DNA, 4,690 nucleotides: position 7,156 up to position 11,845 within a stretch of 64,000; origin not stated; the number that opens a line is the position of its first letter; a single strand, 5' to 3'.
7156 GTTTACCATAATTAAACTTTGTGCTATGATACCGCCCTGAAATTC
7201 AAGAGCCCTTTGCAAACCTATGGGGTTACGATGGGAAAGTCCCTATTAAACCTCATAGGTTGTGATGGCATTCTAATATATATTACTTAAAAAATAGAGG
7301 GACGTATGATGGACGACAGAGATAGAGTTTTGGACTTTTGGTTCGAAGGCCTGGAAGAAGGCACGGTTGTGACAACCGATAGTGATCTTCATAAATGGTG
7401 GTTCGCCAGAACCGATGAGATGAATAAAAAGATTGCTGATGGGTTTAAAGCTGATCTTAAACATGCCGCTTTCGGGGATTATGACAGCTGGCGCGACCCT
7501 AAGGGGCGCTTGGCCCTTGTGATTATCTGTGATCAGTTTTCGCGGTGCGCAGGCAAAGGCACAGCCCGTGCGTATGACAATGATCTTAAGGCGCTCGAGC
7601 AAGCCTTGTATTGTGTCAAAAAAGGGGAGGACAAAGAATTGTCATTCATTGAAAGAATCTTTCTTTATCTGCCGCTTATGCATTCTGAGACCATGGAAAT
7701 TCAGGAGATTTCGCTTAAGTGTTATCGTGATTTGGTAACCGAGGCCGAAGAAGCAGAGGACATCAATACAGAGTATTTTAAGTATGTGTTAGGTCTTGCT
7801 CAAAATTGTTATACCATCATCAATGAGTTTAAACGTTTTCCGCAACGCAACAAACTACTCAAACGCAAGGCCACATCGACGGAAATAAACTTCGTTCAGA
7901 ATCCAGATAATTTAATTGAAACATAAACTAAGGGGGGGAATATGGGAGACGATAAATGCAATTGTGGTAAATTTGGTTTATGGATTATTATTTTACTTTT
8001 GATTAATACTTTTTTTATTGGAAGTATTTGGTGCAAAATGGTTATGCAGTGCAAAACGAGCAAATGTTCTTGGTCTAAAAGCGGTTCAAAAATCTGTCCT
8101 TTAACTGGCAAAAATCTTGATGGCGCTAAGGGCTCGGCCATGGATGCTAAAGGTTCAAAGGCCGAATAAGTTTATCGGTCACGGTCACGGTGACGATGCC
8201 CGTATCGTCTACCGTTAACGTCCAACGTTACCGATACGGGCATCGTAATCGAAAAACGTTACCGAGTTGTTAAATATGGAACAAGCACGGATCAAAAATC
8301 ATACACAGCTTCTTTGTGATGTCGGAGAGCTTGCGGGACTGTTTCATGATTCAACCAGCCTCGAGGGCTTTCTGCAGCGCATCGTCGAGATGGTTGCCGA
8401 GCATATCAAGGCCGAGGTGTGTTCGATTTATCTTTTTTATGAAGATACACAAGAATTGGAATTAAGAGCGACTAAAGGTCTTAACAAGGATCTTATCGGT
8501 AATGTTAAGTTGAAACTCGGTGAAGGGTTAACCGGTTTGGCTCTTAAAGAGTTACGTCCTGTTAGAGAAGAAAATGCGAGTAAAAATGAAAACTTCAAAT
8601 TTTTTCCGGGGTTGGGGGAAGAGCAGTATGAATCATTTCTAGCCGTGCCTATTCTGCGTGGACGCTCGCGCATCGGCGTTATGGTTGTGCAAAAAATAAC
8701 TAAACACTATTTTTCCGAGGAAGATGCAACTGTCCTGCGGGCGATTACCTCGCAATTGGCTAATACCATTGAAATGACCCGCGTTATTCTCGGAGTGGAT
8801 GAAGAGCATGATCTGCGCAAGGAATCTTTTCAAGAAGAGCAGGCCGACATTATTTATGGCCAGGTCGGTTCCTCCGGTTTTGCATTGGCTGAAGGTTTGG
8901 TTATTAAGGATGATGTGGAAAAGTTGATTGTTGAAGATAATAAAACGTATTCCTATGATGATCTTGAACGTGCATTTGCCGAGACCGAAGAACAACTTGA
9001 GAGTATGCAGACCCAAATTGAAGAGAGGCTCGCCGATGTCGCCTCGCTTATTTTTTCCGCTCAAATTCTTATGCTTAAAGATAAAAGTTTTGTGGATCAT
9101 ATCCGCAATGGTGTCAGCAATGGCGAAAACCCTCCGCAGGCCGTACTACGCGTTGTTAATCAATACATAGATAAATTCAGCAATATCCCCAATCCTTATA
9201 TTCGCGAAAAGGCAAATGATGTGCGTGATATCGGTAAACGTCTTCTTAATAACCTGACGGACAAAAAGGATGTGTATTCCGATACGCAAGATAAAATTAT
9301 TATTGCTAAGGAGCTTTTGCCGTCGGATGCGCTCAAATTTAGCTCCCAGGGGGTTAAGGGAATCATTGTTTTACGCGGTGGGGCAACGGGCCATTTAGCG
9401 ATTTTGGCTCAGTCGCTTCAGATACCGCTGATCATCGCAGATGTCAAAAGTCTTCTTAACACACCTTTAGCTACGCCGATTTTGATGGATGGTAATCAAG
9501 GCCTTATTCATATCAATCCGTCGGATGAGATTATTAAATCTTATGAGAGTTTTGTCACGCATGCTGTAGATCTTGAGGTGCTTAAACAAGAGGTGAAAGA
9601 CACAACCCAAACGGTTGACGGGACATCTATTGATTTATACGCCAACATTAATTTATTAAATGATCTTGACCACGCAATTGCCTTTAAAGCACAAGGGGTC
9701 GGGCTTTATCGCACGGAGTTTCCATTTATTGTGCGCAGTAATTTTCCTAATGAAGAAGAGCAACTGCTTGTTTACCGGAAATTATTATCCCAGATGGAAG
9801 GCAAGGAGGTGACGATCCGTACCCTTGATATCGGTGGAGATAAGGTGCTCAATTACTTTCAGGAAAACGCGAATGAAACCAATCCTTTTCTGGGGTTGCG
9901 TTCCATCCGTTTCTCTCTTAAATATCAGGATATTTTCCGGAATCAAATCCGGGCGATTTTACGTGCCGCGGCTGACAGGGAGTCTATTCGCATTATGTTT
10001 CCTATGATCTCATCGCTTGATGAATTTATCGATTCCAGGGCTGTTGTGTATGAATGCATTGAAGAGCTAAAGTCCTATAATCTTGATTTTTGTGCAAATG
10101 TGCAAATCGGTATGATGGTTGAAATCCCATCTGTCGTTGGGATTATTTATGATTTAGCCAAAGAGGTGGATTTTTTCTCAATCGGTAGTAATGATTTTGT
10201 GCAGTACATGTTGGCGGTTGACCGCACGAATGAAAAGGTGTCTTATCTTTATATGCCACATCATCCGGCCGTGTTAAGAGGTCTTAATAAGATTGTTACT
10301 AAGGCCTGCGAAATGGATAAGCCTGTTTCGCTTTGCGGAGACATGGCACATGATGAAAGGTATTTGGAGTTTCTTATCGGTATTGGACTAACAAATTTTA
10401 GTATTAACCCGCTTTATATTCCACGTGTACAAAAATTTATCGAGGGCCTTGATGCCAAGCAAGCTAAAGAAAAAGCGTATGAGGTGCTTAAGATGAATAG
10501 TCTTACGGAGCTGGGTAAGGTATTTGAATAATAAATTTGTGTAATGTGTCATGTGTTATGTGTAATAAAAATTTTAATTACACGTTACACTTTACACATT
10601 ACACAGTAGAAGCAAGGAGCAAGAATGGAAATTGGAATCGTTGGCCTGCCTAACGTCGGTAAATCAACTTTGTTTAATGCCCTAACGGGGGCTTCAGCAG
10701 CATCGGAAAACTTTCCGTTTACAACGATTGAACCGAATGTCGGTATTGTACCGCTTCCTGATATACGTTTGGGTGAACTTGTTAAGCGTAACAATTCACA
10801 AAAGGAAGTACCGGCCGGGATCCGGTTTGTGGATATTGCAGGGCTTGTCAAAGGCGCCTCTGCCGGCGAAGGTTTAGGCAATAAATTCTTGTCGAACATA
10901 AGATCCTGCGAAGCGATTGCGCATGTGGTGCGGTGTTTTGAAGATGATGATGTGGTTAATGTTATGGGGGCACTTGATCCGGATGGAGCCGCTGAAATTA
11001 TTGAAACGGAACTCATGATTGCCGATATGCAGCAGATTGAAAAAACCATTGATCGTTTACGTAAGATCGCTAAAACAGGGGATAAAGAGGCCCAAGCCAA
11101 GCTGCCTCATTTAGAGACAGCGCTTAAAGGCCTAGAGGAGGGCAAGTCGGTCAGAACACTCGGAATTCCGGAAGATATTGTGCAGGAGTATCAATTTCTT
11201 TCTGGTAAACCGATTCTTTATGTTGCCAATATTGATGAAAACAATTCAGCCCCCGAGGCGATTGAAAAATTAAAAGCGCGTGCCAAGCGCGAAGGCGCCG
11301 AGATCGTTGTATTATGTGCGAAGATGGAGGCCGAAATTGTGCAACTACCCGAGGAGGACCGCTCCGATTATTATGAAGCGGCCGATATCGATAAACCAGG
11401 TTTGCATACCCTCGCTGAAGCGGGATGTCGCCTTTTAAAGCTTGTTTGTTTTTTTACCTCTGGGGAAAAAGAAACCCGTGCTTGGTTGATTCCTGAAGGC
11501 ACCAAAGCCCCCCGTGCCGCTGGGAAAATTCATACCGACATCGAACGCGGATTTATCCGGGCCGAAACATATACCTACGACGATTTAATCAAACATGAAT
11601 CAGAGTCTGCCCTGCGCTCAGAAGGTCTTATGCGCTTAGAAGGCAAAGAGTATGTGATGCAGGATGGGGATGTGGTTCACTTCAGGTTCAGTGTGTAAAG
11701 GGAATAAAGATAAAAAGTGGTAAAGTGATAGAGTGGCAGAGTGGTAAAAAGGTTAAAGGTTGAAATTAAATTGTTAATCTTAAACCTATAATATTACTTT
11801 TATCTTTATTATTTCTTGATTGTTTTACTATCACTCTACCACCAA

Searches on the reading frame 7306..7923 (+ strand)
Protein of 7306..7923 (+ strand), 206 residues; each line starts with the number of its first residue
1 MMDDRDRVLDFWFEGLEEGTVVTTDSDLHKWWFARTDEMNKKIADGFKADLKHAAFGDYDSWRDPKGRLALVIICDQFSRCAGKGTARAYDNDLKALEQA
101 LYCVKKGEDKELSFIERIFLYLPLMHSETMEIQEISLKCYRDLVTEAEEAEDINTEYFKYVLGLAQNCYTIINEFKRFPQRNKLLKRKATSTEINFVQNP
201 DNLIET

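Call 61: search_protein_families(library=pfam, proteins=[window:7306-7923:+], max_evalue=0.001)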
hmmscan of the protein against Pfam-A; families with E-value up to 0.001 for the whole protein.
window:7306-7923:+ (206 aa): 1 family
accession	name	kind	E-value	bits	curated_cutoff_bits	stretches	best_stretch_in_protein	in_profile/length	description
PF06041.17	DUF924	-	7.7e-47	160.2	27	1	8-200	1-179/180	Bacterial protein of unknown function (DUF924)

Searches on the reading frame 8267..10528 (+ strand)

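Call 61: search_protein_families(library=pfam, proteins=[window:8267-10528:+], max_evalue=0.001)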
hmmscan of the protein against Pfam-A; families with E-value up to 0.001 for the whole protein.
window:8267-10528:+ (754 aa): 6 families
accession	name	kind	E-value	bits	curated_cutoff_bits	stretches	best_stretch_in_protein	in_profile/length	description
PF02896.24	PEP-utilizers_C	-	4.8e-99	331.7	22.8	1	440-727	5-290/293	PEP-utilising enzyme, PEP-binding domain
PF05524.18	PEP-utilisers_N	-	1.3e-17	64.5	24.4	1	198-314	2-120/121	PEP-utilising enzyme, N-terminal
PF13185.12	GAF_2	-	4.9e-17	62.8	28.6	1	30-169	2-136/136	GAF domain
PF01590.32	GAF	-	7e-14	52.9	22.4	1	32-168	2-133/133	GAF domain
PF13492.12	GAF_3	-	4.3e-12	47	27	1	31-169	1-128/129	GAF domain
PF00391.29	PEP-utilizers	-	4.3e-12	45.9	23.1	1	341-412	3-72/72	PEP-utilising enzyme, mobile domain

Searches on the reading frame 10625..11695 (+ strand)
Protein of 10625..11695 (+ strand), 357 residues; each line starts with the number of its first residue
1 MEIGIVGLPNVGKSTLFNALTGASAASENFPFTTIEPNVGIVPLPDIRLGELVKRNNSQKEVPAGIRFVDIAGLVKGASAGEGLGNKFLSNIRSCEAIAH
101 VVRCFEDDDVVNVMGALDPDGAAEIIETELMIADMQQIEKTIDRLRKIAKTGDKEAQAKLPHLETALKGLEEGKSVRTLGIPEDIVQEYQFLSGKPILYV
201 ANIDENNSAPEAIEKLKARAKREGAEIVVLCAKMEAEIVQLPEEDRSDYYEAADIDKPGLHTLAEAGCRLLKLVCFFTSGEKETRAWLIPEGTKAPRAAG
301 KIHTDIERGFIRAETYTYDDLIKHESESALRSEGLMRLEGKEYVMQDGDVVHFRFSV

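Call 14: find_related_loci(query=window:10625-11695:+, collection=genome_contigs, flank=10000)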
Query window:10625-11695:+ (357 aa) in genome_contigs; peptide patterns used: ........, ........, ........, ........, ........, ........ (x = any residue, [..] = any of these).
600 stretches matched a pattern (row limit reached: there are more); 570 encode a relative of the query (tblastn E <= 1e-3); the best 80 are kept; 80 distinct loci.
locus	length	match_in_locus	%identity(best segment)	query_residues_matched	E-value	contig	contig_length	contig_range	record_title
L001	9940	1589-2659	71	1-357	5e-172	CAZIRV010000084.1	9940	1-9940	MAG TPA_asm: uncultured Planctomycetales bacterium isolate SRP128015_co1_466 genome assembly, contig: NODE_11098_length_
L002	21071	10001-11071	66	1-357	1e-156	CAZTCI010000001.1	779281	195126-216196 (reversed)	MAG TPA_asm: uncultured Planctomycetales bacterium isolate binchicken_co185_276 genome assembly, contig: NODE_4_length_7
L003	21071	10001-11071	66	1-357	2e-155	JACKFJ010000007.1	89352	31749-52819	MAG: Candidatus Omnitrophota bacterium isolate HK-STAS-OMNI-2 HK-STAS-OMNI-2_7, whole genome shotgun sequence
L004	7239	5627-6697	65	1-357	1e-155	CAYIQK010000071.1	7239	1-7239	MAG TPA_asm: uncultured Planctomycetales bacterium isolate ERP119705_co25_244 genome assembly, contig: NODE_11326_length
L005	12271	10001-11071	66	1-357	4e-153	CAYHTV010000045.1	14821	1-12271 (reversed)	MAG TPA_asm: uncultured Planctomycetales bacterium isolate ERP119705_co15_632 genome assembly, contig: NODE_4390_length_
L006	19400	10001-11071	64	1-357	1e-152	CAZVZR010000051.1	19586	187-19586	MAG TPA_asm: uncultured Planctomycetales bacterium isolate SRP193066_co2_435 genome assembly, contig: NODE_1491_length_1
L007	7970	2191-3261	64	1-357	3e-152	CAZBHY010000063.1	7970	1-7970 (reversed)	MAG TPA_asm: uncultured Planctomycetales bacterium isolate binchicken_co117_143 genome assembly, contig: NODE_15853_leng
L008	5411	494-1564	63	1-357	1e-151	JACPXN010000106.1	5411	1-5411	MAG: Candidatus Omnitrophota bacterium isolate NC_groundwater_838_Pr1_B-0.1um_54_17 Montesol18_Bp1_scaffold_1438981, who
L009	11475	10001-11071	62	1-357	4e-148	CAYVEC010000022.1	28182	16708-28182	MAG TPA_asm: uncultured Planctomycetales bacterium isolate SRP263991_co7_332 genome assembly, contig: NODE_2322_length_2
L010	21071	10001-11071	62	1-357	9e-148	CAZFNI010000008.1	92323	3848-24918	MAG TPA_asm: uncultured Planctomycetales bacterium isolate SRP342105_co1_465 genome assembly, contig: NODE_290_length_92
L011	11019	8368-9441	63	1-357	3e-146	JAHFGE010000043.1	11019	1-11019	MAG: Candidatus Omnitrophota bacterium isolate nzgw308 NODE_10849_length_11020_cov_3.322874, whole genome shotgun sequen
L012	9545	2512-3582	62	1-357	5e-146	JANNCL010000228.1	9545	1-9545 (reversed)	MAG: Candidatus Omnitrophota bacterium isolate OTE_78_metabat_191 OTE_78_k141_3811009, whole genome shotgun sequence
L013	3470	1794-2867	63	1-357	4e-150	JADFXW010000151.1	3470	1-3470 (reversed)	MAG: Candidatus Omnitrophota bacterium isolate nDJH2bin13 nDJH2_bin13_NODE_151_length_3470_cov_2.286868, whole genome sh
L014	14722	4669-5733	58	1-355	3e-135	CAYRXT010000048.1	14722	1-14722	MAG TPA_asm: uncultured Planctomycetales bacterium isolate SRP141376_co4_105 genome assembly, contig: NODE_6916_length_1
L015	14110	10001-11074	56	1-357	7e-132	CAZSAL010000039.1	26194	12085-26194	MAG TPA_asm: uncultured Elusimicrobia sp. isolate binchicken_co3_511 genome assembly, contig: NODE_5773_length_26194_cov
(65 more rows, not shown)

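Call 34: find_encoding_contigs(protein=window:10625-11695:+, flank=10000, max_places=6)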
Protein window:10625-11695:+ (357 aa): 1 contig read that carries it; 1 place shown.
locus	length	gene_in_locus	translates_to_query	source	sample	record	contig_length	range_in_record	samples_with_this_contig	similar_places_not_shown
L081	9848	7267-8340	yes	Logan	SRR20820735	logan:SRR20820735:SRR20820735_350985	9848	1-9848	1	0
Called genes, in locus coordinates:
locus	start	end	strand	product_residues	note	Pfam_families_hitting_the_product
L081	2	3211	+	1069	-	?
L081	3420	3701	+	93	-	-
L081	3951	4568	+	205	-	PF06041:DUF924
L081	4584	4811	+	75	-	-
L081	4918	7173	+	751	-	PF01590:GAF, PF13185:GAF_2, PF13492:GAF_3, PF05524:PEP-utilisers_N, PF00391:PEP-utilizers, PF02896:PEP-utilizers_C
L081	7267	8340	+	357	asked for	PF01926:MMR_HSR1, PF02421:FeoB_N, PF06071:YchF-GTPase_C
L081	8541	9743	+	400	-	PF00817:IMS, PF11798:IMS_HHH, PF21999:IMS_HHH_1 (faint), PF11799:IMS_C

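Call 36: find_homologous_proteins(query=window:10625-11695:+, max_evalue=1e-100)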
Query window:10625-11695:+ (357 aa): 6381 proteins with E <= 1e-100 among 8000 candidates; the best 120 are listed.
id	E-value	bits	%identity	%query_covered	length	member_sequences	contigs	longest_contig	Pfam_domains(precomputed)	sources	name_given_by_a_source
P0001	9.7e-232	786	100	100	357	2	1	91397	PF01926.30,PF02421.25,PF06071.20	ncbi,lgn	-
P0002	2.6e-204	696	87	100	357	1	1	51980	PF01926.30,PF02421.25,PF06071.20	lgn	-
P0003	2.8e-197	673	85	100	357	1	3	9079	PF01926.30,PF02421.25,PF06071.20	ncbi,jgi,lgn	ncbi:MAG: GTP-binding protein YchF [Lysobacterales bacterium]|jgi:GTP-binding protein YchF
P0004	8.8e-185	632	79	100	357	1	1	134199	PF01926.30,PF02421.25,PF06071.20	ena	-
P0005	8.5e-168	576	74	100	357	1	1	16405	PF01926.30,PF02421.25,PF06071.20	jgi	-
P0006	9.1e-166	569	72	100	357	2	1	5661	PF01926.30,PF02421.25,PF06071.20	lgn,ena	-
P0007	1.6e-163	562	73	100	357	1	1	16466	PF01926.30,PF02421.25,PF06071.20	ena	-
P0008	7.1e-163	560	70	100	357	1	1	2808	PF01926.30,PF02421.25,PF06071.20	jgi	-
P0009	1.7e-162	559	71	100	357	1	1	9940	PF01926.30,PF02421.25,PF06071.20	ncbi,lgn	-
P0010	2.9e-162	558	71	100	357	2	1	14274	PF01926.30,PF02421.25,PF06071.20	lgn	-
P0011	3.7e-161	554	72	100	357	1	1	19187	PF01926.30,PF02421.25,PF06071.20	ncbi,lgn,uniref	ncbi:GTP-binding and nucleic acid-binding protein YchF [hydrothermal vent metagenome]|uniref:GTP-bin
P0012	6.1e-160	550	69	100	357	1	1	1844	PF01926.30,PF02421.25,PF06071.20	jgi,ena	-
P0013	6.2e-160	550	71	100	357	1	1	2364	PF01926.30,PF02421.25,PF06071.20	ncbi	-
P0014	5.9e-158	544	68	100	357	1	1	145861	PF01926.30,PF02421.25,PF06071.20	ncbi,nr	ncbi:MAG: redox-regulated ATPase YchF [Candidatus Omnitrophica bacterium]|nr:redox-regulated ATPase 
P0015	1.1e-156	540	69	100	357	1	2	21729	PF01926.30,PF02421.25,PF06071.20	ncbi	-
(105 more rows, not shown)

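Call 37: find_encoding_contigs(protein=P0002, flank=10000, max_places=2)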
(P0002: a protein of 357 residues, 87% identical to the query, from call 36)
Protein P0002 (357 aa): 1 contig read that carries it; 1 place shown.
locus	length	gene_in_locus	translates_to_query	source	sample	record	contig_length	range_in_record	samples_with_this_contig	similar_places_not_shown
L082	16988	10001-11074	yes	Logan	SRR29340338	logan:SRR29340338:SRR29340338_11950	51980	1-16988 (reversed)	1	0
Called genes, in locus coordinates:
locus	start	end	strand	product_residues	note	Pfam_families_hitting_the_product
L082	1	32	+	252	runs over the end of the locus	PF03799:FtsQ_DivIB_C (weak)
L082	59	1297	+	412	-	PF11104:PilM_2 (faint), PF02491:SHS2_FTSA, PF06723:MreB_Mbl, PF14450:FtsA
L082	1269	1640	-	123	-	-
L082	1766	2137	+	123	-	PF00072:Response_reg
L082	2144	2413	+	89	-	-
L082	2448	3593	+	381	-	PF00266:Aminotran_5, PF01041:DegT_DnrJ_EryC1 (faint)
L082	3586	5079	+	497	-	PF06762:LMF1, PF25179:LMF1_C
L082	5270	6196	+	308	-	-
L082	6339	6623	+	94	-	-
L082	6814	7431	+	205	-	PF06041:DUF924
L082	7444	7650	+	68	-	-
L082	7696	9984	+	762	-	PF01590:GAF, PF13185:GAF_2, PF13492:GAF_3, PF05524:PEP-utilisers_N, PF00391:PEP-utilizers, PF02896:PEP-utilizers_C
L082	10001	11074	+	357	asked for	PF01926:MMR_HSR1, PF02421:FeoB_N, PF06071:YchF-GTPase_C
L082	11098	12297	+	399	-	PF00817:IMS, PF11798:IMS_HHH (faint), PF11799:IMS_C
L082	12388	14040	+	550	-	PF02690:Na_Pi_cotrans, PF01895:PhoU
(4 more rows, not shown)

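Call 38: find_encoding_contigs(protein=P0003, flank=10000, max_places=2)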
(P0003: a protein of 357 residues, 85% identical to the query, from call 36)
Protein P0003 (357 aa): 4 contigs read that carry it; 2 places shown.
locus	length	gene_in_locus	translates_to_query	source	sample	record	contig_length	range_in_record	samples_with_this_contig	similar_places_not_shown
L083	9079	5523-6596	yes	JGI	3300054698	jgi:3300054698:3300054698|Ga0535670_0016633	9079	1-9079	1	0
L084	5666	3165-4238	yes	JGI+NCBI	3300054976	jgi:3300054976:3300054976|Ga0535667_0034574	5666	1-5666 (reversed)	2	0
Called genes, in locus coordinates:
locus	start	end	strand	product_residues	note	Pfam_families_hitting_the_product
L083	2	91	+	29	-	?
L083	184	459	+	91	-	-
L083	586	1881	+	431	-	PF01773:Nucleos_tra2_N, PF07670:Gate, PF07662:Nucleos_tra2_C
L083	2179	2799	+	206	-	PF06041:DUF924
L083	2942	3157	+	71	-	-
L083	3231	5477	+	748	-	PF01590:GAF, PF13185:GAF_2, PF13492:GAF_3, PF05524:PEP-utilisers_N, PF00391:PEP-utilizers, PF02896:PEP-utilizers_C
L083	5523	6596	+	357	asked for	PF01926:MMR_HSR1, PF02421:FeoB_N, PF06071:YchF-GTPase_C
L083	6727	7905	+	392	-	PF00817:IMS, PF11798:IMS_HHH, PF21999:IMS_HHH_1 (weak), PF11799:IMS_C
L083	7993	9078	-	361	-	?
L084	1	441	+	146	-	PF06041:DUF924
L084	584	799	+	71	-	-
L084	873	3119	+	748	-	PF01590:GAF, PF13185:GAF_2, PF13492:GAF_3, PF05524:PEP-utilisers_N, PF00391:PEP-utilizers, PF02896:PEP-utilizers_C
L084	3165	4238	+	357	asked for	PF01926:MMR_HSR1, PF02421:FeoB_N, PF06071:YchF-GTPase_C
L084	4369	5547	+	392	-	PF00817:IMS, PF11798:IMS_HHH, PF21999:IMS_HHH_1 (weak), PF11799:IMS_C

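Call 39: find_encoding_contigs(protein=P0004, flank=10000, max_places=2)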
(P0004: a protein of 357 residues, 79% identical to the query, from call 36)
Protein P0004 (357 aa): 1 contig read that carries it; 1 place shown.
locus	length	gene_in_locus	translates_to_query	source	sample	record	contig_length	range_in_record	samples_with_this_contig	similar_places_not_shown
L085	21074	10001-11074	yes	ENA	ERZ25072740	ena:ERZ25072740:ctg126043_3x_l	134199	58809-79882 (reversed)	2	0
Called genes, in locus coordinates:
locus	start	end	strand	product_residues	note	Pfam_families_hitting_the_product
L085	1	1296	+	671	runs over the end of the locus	-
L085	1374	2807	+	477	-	PF01225:Mur_ligase, PF08245:Mur_ligase_M, PF02875:Mur_ligase_C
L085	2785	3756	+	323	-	PF01820:Dala_Dala_lig_N, PF03133:TTL (faint), PF14397:ATPgrasp_ST (faint), PF02655:ATP-grasp_3, PF02786:CPSase_L_D2, PF07478:Dala_Dala_lig_C, PF08443:RimK (weak), PF13535:ATP-grasp_4 (weak), +1 more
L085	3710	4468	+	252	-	PF03799:FtsQ_DivIB_C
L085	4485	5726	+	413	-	PF11104:PilM_2 (faint), PF02491:SHS2_FTSA, PF06723:MreB_Mbl, PF14450:FtsA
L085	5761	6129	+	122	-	PF00072:Response_reg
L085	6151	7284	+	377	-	PF00266:Aminotran_5, PF01041:DegT_DnrJ_EryC1 (weak)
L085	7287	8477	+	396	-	PF06762:LMF1, PF25179:LMF1_C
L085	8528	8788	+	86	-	PF25179:LMF1_C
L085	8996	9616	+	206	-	PF06041:DUF924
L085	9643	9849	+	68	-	-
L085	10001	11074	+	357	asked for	PF01926:MMR_HSR1, PF02421:FeoB_N, PF06071:YchF-GTPase_C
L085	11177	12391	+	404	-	PF00483:NTP_transferase, PF24894:Hexapep_GlmU, PF25247:LbH_GLGC (faint), PF25084:LbH_EIF2B, PF25087:GMPPB_C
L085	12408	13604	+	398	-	PF12242:Eno-Rase_NADH_b, PF12241:Enoyl_reductase, PF07055:Eno-Rase_FAD_bd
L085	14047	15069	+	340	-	PF00154:RecA_N, PF08423:Rad51, PF06745:ATPase (faint), PF27531:MT3502_N (weak), PF21096:RecA_C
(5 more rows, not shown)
